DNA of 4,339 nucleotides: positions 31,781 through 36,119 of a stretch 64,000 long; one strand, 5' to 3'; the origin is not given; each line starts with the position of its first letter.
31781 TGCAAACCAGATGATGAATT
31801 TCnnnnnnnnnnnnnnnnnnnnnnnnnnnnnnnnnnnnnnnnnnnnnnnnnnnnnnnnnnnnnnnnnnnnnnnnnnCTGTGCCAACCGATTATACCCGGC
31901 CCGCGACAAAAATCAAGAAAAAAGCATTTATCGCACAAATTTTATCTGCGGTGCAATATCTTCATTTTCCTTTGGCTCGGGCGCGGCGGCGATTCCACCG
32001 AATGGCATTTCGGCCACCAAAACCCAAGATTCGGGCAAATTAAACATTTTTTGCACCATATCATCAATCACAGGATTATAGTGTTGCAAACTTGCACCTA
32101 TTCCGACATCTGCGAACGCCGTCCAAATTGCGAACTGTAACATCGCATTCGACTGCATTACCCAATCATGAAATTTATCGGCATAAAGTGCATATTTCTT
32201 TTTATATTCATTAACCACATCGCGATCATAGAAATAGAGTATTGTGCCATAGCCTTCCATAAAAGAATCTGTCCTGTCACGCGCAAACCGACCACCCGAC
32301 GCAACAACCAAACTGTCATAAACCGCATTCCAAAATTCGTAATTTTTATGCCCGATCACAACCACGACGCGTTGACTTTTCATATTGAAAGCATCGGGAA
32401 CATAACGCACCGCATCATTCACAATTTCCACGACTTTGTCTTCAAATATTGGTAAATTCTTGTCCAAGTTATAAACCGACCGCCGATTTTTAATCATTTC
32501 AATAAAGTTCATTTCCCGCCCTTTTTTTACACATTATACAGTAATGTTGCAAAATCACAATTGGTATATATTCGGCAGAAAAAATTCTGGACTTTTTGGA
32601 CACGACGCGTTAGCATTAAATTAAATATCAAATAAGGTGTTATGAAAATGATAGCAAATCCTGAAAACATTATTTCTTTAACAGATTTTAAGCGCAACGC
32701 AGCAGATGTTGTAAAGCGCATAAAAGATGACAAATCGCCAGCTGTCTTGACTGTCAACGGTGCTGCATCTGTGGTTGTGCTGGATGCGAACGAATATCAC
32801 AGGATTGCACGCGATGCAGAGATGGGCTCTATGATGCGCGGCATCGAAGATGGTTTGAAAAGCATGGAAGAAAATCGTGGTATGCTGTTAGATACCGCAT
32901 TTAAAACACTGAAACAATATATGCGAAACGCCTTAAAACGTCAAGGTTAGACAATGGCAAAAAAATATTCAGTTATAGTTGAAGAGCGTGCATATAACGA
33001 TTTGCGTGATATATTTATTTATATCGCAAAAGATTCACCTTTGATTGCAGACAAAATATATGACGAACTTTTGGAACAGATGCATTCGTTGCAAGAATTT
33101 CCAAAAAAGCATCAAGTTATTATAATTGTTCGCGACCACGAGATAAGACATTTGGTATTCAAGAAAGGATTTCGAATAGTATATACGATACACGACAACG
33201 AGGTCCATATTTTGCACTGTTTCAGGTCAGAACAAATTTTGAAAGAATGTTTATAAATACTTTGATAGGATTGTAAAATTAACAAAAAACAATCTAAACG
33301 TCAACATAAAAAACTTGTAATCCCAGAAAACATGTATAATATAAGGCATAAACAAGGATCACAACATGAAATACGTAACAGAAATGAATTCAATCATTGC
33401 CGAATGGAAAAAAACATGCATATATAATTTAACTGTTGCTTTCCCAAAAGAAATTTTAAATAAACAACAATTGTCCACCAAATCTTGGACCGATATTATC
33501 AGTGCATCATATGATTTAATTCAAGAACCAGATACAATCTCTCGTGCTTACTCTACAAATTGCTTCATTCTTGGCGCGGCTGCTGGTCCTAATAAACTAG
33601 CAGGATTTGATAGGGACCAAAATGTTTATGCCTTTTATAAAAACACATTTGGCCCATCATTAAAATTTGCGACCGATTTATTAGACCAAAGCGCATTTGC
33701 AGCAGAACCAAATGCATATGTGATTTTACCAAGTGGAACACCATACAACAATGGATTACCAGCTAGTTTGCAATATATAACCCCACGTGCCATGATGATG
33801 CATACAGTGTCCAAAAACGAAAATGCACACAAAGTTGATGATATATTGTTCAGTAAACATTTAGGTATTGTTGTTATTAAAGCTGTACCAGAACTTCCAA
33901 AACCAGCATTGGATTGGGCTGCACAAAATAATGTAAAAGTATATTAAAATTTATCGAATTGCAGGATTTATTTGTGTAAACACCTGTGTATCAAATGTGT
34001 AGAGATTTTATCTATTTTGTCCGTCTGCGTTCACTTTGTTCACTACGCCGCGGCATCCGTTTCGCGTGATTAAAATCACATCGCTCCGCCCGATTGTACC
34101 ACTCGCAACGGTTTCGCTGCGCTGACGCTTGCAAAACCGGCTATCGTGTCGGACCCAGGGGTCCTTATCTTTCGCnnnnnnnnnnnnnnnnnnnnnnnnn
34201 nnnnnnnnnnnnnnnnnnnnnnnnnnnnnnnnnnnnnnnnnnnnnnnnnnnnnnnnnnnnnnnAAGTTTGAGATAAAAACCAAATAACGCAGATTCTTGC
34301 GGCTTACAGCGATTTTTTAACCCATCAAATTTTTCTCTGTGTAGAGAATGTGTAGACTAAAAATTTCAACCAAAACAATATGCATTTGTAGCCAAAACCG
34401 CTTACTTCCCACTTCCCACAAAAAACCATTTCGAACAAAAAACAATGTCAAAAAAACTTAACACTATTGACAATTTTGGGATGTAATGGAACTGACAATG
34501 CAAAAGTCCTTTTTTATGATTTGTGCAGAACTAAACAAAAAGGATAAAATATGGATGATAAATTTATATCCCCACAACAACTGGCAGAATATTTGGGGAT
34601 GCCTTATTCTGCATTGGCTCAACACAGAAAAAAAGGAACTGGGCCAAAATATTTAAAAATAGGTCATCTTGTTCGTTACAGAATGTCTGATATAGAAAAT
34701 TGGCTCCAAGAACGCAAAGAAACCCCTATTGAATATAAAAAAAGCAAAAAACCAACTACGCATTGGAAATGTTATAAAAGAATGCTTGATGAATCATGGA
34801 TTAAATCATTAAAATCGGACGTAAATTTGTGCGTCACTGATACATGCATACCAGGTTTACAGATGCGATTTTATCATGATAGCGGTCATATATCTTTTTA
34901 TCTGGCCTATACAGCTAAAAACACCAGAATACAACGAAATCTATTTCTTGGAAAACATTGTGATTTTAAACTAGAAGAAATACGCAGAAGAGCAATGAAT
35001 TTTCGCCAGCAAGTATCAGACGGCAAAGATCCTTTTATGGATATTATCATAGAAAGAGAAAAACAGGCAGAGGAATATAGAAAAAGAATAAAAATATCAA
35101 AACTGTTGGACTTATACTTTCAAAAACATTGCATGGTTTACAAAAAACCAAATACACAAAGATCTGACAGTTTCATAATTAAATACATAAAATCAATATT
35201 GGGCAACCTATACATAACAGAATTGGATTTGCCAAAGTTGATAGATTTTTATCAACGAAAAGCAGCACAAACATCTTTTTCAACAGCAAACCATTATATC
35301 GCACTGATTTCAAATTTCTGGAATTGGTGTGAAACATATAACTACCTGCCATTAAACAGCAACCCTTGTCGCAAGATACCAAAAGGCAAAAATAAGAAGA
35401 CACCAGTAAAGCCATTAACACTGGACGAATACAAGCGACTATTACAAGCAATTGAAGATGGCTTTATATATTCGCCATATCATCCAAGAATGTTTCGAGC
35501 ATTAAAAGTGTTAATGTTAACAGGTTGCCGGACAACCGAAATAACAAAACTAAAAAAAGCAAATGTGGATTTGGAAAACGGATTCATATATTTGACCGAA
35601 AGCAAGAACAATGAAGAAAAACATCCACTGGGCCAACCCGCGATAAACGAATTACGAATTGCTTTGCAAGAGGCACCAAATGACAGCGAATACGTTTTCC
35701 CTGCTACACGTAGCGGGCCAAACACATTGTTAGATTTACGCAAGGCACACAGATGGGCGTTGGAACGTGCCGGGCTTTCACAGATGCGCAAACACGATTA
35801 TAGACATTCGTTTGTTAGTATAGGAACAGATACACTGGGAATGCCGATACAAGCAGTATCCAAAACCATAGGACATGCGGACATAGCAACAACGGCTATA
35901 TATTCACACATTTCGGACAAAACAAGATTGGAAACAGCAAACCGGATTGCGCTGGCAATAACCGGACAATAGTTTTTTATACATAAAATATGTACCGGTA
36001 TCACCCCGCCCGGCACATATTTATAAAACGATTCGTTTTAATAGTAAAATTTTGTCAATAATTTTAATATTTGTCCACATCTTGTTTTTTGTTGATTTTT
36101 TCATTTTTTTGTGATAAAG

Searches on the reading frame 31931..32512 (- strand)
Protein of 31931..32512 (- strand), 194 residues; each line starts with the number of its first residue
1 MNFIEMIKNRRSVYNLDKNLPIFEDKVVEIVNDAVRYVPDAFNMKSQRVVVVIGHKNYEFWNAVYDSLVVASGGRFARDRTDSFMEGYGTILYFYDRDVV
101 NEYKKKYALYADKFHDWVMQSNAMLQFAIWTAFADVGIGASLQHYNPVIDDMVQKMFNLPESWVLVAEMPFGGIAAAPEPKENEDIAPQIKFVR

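Call 106: search_protein_families(library=pfam, proteins=[window:31931-32512:-], max_evalue=0.01)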
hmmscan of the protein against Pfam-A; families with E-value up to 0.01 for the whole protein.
window:31931-32512:- (194 aa): 1 family
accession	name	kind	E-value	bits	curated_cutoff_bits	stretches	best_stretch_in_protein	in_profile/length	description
PF00881.29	Nitroreductase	-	6.7e-19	69.1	23.5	1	7-172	1-166/167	Nitroreductase family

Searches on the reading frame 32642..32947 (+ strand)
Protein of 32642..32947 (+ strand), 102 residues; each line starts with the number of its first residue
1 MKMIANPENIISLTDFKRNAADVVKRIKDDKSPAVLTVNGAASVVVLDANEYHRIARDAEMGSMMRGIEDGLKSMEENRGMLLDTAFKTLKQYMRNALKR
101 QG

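Call 106: search_protein_families(library=pfam, proteins=[window:32642-32947:+], max_evalue=0.01)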
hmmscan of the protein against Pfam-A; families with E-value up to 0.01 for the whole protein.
window:32642-32947:+ (102 aa): 1 family
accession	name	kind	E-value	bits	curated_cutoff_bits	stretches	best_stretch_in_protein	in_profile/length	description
PF02604.26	PhdYeFM_antitox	-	7.6e-11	42.1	29.8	1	9-63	2-56/74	Antitoxin Phd_YefM, type II toxin-antitoxin system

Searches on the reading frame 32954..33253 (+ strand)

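Call 106: search_protein_families(library=pfam, proteins=[window:32954-33253:+], max_evalue=0.01)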
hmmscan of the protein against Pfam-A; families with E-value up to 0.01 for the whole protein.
window:32954-33253:+ (100 aa): 2 families
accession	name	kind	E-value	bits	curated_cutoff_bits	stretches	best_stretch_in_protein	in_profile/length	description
PF05016.21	ParE_toxin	-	1.6e-09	38.6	23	1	7-93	1-86/89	ParE toxin of type II toxin-antitoxin system, parDE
PF22745.1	Nlig-Ia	-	0.0052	17.8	27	1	21-76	18-73/92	DNA ligase-like, N-terminal NAD+-binding domain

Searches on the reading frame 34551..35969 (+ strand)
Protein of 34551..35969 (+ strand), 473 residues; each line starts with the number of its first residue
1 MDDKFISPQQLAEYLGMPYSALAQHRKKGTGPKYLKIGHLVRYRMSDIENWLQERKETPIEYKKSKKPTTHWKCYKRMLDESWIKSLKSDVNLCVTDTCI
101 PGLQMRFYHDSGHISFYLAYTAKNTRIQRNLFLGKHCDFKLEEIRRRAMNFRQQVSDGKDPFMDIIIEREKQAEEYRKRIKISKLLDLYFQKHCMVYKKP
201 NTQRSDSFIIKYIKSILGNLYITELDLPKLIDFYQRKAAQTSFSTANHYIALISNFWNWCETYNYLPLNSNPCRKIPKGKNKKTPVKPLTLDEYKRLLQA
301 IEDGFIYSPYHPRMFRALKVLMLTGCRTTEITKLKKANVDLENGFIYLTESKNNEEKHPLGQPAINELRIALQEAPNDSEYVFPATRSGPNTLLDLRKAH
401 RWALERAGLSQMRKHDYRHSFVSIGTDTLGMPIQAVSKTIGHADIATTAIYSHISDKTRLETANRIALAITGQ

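Call 4: search_protein_families(library=pfam, proteins=[window:34551-35969:+], max_evalue=1)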
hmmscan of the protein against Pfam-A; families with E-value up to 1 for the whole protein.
window:34551-35969:+ (473 aa): 6 families
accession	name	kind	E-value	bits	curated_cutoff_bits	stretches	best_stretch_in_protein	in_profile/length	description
PF00589.27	Phage_integrase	-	4.3e-24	85.6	27.1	1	289-456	3-170/172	Phage integrase family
PF12728.13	HTH_17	-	6.6e-08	33.1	27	1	6-55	2-50/51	Helix-turn-helix domain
PF13356.12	Arm-DNA-bind_3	-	1.3e-06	28.9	27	1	96-161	18-76/83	Arm DNA-binding domain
PF14659.12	Phage_int_SAM_3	-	0.005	17.5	22.6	1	183-236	3-56/58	Phage integrase, N-terminal SAM-like domain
PF22022.2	Phage_int_M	-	0.045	14.4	27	1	189-259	8-78/96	Phage integrase central domain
PF13338.12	AbiEi_4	-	0.21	12.2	25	1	5-29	13-36/49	Transcriptional regulator, AbiEi antitoxin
